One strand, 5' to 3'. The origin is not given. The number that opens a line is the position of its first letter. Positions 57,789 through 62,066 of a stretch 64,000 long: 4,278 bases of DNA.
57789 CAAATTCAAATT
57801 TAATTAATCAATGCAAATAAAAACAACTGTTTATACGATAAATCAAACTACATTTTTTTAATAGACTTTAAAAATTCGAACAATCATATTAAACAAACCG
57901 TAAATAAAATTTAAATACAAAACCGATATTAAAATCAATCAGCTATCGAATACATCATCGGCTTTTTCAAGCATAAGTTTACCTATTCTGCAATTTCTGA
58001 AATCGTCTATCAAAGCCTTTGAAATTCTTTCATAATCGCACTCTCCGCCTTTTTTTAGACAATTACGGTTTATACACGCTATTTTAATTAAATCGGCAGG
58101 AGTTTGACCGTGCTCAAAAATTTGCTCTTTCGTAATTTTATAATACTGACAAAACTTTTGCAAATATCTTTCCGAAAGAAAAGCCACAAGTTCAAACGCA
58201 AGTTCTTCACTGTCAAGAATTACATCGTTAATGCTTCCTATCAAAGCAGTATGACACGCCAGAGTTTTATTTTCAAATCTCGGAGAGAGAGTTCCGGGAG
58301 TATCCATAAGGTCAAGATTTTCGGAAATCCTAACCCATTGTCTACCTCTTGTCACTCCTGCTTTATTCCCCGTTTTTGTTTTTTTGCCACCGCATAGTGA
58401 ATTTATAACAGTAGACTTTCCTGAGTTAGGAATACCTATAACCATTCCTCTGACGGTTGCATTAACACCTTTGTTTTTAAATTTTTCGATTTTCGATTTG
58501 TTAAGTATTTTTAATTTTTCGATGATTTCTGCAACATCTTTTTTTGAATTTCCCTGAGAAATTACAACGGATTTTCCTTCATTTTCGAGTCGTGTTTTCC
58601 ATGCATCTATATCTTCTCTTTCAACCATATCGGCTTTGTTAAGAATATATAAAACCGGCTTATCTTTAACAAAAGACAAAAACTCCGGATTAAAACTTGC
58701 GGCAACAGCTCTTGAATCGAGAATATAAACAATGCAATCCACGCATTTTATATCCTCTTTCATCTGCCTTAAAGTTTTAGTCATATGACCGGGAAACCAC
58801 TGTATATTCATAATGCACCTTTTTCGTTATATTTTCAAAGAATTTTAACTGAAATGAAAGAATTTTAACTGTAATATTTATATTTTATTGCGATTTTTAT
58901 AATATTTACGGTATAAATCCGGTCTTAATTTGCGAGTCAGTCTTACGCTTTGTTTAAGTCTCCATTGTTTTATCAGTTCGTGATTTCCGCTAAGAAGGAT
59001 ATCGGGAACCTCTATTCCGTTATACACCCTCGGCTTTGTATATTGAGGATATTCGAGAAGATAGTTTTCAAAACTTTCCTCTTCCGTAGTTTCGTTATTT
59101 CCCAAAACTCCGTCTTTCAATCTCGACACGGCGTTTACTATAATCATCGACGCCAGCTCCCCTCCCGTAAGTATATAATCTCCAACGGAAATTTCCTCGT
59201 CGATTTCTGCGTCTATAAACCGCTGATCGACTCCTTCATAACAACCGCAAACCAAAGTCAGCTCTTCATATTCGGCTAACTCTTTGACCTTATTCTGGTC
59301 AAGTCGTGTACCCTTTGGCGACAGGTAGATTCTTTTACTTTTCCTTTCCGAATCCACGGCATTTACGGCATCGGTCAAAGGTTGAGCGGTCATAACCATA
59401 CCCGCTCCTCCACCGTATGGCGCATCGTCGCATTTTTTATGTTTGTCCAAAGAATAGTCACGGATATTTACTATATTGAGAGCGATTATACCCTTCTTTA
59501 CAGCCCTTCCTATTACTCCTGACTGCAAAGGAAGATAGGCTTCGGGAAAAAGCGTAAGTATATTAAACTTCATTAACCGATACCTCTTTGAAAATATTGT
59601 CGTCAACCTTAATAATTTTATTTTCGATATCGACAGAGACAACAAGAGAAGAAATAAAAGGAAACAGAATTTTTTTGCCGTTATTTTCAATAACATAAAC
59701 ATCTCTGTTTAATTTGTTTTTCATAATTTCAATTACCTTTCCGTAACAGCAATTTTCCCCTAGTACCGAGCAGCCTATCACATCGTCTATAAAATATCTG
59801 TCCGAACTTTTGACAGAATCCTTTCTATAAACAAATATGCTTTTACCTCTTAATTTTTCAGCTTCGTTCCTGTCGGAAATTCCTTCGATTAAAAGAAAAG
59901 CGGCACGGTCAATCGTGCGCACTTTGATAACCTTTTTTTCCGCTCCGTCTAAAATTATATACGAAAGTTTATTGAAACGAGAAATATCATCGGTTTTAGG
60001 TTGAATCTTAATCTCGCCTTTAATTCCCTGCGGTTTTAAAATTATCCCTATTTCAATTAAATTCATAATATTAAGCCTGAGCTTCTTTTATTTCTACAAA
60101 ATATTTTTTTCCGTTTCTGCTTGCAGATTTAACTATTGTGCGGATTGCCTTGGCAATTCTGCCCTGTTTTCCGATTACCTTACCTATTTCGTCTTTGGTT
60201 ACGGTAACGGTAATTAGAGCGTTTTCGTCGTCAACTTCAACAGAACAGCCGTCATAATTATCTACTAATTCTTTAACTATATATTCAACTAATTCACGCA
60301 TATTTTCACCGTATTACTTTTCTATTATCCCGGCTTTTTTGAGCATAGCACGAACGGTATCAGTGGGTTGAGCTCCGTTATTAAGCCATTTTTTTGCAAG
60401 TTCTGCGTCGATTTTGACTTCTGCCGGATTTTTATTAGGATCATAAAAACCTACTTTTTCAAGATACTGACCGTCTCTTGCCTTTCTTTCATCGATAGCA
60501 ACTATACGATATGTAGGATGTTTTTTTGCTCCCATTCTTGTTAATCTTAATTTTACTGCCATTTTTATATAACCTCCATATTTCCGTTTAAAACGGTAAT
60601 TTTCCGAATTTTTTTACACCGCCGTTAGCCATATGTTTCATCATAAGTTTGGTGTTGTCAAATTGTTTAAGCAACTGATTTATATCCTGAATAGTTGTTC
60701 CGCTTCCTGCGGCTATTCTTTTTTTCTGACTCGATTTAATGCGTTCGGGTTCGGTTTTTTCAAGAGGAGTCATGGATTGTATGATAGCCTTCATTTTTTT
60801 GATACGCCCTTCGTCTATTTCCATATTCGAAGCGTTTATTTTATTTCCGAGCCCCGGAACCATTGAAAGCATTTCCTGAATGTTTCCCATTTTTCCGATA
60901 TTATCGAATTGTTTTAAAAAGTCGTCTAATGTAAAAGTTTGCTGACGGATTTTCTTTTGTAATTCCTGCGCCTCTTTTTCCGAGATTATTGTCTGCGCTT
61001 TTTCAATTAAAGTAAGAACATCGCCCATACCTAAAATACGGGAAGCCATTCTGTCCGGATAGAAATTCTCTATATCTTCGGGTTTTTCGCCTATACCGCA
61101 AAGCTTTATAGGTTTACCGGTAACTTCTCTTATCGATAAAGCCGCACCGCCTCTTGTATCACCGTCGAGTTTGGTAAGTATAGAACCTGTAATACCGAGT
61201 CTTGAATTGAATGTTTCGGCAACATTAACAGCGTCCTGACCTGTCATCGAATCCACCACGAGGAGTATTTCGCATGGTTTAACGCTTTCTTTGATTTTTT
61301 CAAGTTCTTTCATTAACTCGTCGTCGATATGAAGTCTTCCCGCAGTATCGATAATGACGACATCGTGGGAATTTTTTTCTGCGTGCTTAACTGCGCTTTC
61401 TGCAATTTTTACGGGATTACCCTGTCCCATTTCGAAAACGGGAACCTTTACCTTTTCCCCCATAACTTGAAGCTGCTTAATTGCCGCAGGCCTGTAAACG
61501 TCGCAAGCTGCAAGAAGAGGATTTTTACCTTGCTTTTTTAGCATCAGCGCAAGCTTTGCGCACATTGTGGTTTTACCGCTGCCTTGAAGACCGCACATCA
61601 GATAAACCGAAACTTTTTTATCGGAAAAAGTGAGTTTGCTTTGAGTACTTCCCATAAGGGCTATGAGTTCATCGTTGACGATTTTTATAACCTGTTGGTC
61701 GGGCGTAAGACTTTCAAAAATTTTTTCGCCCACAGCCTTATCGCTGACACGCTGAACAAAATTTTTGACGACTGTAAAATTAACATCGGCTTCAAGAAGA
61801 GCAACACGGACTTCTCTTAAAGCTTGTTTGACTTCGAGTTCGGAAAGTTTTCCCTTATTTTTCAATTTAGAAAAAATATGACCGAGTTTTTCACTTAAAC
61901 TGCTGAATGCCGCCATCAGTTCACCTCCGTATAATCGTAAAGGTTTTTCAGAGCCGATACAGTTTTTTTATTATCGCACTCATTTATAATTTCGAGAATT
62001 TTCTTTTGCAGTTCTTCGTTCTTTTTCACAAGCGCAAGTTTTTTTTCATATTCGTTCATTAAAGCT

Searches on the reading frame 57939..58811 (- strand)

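Call 85: search_protein_families(library=pfam, proteins=[window:57939-58811:-], max_evalue=0.00001)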
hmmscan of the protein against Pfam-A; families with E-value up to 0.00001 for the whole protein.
window:57939-58811:- (290 aa): 3 families
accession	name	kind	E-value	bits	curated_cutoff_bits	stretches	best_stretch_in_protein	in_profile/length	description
PF01926.29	MMR_HSR1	-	3.5e-17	63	21.9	1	123-183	3-65/113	50S ribosome-binding GTPase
PF02421.24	FeoB_N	-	6.2e-13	49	27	1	123-187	4-72/156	Ferrous iron transport protein B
PF03193.22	RsgA_GTPase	-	7.8e-07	29.5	30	0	52-174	55-168/174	RsgA GTPase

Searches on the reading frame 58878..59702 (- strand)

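Call 85: search_protein_families(library=pfam, proteins=[window:58878-59702:-], max_evalue=0.00001)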
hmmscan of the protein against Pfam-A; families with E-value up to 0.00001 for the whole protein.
window:58878-59702:- (274 aa): 1 family
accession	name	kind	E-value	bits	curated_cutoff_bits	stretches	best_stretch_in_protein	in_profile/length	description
PF01746.26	tRNA_m1G_MT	-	6.7e-61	205.9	27.3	1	65-261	2-195/195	tRNA (Guanine-1)-methyltransferase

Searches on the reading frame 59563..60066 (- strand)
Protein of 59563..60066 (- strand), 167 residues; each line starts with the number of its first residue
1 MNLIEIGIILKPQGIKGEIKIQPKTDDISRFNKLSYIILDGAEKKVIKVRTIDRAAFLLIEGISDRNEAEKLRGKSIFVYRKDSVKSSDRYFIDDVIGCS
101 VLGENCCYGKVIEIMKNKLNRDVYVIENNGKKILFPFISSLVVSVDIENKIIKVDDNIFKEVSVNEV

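Call 85: search_protein_families(library=pfam, proteins=[window:59563-60066:-], max_evalue=0.00001)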
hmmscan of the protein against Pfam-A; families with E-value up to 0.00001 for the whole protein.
window:59563-60066:- (167 aa): 2 families
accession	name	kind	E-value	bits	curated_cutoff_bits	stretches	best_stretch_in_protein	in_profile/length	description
PF01782.24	RimM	-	3.4e-17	62.9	23.5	1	6-82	2-83/84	RimM N-terminal domain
PF24986.1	PRC_RimM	-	5.6e-09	36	27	1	94-155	2-64/69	RimM PRC barrel domain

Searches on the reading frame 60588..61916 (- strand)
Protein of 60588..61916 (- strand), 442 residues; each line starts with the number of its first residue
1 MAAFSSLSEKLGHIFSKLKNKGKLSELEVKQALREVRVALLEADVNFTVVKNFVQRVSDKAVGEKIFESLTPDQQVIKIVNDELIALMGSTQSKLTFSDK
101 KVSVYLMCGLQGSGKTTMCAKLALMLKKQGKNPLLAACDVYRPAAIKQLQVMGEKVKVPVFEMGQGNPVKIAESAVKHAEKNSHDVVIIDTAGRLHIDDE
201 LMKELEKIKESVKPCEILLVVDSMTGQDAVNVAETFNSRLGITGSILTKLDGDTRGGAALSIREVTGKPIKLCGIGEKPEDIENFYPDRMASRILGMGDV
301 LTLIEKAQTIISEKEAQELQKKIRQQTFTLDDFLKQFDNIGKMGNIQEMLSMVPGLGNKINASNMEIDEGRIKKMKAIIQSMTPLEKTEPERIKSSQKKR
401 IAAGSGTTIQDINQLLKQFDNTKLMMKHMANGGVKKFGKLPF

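Call 63: list_cluster_members(proteins=[window:60588-61916:-, window:34765-36063:-, window:37196-37507:-, window:37599-38366:-])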
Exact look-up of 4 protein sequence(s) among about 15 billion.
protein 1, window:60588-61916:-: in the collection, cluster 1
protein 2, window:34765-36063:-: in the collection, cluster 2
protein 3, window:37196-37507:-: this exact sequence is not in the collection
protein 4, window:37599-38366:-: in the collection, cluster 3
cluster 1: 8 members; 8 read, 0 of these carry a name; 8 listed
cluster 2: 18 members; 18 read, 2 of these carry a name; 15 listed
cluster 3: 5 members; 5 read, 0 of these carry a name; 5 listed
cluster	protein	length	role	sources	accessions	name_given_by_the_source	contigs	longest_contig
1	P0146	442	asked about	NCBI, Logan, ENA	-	-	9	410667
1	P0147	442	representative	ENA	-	-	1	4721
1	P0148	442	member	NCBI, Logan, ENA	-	-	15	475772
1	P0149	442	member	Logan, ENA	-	-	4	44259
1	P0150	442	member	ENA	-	-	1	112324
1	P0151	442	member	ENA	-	-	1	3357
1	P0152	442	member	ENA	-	-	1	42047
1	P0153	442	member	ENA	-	-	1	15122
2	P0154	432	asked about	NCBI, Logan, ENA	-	-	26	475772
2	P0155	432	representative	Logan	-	-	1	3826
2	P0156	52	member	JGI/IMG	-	hypothetical protein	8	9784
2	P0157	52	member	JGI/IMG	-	hypothetical protein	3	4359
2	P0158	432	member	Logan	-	-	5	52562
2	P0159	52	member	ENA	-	-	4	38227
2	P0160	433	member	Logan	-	-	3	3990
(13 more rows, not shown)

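Call 85: search_protein_families(library=pfam, proteins=[window:60588-61916:-], max_evalue=0.00001)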
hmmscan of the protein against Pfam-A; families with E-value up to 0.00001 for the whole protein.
window:60588-61916:- (442 aa): 4 families
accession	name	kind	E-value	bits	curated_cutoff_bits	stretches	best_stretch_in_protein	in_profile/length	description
PF00448.28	SRP54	-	2e-78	263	22.7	1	103-296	2-196/196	SRP54-type protein, GTPase domain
PF02978.25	SRP_SPB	-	4.6e-31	107.5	27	1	327-426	1-91/91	Signal peptide binding domain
PF02881.24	SRP54_N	-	8e-20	71.3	22.4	1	7-84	1-75/75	SRP54-type protein, helical bundle domain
PF13401.12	AAA_22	-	7.1e-07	30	27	0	104-220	7-121/130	AAA domain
